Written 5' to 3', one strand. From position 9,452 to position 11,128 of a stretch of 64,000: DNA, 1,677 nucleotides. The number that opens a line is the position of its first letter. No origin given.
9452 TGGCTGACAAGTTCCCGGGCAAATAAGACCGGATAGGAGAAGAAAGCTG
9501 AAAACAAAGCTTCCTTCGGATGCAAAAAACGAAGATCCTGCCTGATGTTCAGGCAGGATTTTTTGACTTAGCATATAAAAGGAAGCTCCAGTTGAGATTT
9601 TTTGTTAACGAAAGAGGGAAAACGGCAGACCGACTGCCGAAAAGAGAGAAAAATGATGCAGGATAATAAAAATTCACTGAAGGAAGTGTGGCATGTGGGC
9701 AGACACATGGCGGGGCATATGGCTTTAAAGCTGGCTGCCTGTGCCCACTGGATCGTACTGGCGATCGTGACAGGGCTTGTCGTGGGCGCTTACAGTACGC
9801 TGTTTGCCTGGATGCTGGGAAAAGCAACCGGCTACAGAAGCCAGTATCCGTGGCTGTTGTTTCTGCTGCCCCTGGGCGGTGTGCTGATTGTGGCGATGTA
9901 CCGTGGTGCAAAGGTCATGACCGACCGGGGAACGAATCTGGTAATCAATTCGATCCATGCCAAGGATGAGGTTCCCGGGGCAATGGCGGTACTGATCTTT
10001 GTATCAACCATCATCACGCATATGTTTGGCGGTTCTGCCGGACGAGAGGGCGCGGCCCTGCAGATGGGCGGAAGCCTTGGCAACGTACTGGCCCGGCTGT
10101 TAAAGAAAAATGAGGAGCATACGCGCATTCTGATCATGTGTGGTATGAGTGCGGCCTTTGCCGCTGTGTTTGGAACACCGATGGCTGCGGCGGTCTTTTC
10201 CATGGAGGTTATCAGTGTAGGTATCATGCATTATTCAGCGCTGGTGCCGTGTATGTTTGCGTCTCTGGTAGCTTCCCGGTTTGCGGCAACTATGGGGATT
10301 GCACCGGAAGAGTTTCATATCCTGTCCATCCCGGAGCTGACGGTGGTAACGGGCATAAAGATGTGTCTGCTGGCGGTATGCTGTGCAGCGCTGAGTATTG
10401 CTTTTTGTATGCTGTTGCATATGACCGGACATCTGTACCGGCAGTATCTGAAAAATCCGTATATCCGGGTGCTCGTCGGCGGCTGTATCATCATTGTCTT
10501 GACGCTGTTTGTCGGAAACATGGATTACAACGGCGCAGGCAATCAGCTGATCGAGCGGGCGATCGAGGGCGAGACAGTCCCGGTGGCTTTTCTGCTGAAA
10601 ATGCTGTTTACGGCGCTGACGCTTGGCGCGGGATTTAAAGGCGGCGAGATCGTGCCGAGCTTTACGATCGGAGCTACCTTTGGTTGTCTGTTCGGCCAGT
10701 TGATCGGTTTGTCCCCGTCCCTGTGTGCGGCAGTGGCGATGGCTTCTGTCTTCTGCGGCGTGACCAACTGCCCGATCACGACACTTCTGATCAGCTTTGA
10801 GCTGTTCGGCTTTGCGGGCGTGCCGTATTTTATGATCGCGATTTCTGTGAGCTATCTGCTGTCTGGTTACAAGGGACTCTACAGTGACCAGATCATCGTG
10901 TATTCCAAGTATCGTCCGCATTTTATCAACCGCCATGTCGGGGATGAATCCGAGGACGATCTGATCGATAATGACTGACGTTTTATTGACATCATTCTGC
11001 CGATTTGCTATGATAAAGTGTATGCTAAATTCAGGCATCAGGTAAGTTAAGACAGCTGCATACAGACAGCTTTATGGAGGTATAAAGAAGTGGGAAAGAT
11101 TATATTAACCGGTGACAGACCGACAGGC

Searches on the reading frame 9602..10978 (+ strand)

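Call 58: search_protein_families(library=pfam, proteins=[window:9602-10978:+], max_evalue=0.00001)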
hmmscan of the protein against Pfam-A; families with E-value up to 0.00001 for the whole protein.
window:9602-10978:+ (458 aa): 1 family
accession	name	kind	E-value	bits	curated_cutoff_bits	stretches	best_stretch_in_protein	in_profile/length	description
PF00654.25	Voltage_CLC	-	6.3e-71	239.8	24.8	1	93-421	2-345/346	Voltage gated chloride channel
